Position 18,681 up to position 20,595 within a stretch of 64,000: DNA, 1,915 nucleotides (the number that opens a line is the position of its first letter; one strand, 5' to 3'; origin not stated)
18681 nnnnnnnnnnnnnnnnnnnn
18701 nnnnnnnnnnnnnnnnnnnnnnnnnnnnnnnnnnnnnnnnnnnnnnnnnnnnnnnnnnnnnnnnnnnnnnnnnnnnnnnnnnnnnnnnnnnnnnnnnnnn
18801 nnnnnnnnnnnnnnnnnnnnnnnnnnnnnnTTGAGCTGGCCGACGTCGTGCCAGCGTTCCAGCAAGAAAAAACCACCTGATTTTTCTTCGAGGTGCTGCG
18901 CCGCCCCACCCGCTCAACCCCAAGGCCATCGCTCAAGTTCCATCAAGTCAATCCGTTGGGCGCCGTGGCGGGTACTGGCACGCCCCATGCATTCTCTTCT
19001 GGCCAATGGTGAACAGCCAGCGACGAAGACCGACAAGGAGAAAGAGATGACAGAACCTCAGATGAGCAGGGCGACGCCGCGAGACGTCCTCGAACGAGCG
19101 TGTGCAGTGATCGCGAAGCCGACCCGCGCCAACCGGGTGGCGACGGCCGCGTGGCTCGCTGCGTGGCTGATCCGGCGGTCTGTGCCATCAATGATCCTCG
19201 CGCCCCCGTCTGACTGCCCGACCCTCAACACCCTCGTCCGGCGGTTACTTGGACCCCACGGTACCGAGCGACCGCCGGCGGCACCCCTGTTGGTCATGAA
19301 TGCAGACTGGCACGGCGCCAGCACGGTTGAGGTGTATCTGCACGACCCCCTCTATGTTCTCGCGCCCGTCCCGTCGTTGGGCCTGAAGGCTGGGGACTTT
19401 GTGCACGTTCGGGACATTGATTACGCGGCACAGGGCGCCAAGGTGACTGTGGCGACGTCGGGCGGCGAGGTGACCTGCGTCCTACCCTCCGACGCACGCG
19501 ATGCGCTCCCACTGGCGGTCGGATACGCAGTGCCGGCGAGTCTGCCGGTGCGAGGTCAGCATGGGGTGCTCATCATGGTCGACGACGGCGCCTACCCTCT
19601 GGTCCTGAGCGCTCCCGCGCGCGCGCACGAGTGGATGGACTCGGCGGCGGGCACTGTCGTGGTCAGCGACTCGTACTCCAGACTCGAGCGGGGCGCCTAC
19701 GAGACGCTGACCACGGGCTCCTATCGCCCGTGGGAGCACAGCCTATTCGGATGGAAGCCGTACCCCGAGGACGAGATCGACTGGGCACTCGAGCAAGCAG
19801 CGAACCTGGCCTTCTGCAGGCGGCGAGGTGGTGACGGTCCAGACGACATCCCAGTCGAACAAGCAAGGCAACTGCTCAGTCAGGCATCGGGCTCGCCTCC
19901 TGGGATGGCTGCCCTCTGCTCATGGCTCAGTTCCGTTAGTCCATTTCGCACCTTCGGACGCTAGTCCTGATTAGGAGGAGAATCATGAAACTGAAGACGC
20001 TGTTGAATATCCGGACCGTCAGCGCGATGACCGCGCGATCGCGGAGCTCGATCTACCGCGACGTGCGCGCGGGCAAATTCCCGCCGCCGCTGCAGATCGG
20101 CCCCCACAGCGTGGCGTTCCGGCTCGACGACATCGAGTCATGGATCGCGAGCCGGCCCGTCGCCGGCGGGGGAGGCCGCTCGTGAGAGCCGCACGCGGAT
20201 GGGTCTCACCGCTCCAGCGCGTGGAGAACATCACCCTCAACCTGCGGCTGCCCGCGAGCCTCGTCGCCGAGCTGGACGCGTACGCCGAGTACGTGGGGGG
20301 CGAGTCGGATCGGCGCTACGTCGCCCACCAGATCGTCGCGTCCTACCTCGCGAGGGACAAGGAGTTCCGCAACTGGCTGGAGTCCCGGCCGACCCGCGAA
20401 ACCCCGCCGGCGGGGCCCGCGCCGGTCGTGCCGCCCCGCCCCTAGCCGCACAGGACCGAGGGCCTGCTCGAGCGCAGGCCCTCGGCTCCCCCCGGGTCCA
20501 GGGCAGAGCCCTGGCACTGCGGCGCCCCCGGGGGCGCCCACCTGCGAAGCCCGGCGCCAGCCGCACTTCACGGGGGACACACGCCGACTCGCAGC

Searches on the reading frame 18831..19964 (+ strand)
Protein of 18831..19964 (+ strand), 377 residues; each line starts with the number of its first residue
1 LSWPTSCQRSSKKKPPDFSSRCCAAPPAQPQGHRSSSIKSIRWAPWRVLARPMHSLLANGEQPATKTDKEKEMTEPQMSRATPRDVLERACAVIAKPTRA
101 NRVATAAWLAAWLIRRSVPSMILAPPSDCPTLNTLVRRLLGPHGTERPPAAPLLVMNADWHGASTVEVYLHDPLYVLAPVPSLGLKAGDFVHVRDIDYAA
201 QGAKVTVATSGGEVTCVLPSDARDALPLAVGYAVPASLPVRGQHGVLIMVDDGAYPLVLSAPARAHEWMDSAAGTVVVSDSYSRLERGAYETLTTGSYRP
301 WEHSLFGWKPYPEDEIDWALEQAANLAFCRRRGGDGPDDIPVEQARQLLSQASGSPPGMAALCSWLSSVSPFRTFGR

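Call 7: search_protein_families(library=pfam, proteins=[window:18831-19964:+], max_evalue=0.001)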
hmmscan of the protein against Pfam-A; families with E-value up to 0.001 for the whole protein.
window:18831-19964:+ (377 aa): 0 families

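Call 63: search_protein_families(library=pfam, proteins=[window:18831-19964:+], max_evalue=0.5)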
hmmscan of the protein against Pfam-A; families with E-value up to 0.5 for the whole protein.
window:18831-19964:+ (377 aa): 1 family
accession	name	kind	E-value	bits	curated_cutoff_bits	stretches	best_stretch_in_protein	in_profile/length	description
PF03459.23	TOBE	-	0.075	13.7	22.3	1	203-236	21-55/64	TOBE domain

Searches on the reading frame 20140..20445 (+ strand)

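Call 37: search_protein_families(library=pfam, proteins=[window:20140-20445:+], max_evalue=0.001)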
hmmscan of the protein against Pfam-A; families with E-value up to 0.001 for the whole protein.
window:20140-20445:+ (101 aa): 1 family
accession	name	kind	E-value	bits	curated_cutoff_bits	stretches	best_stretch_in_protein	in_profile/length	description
PF10038.14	DUF2274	-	0.00021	22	23.8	1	24-78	8-66/69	Protein of unknown function (DUF2274)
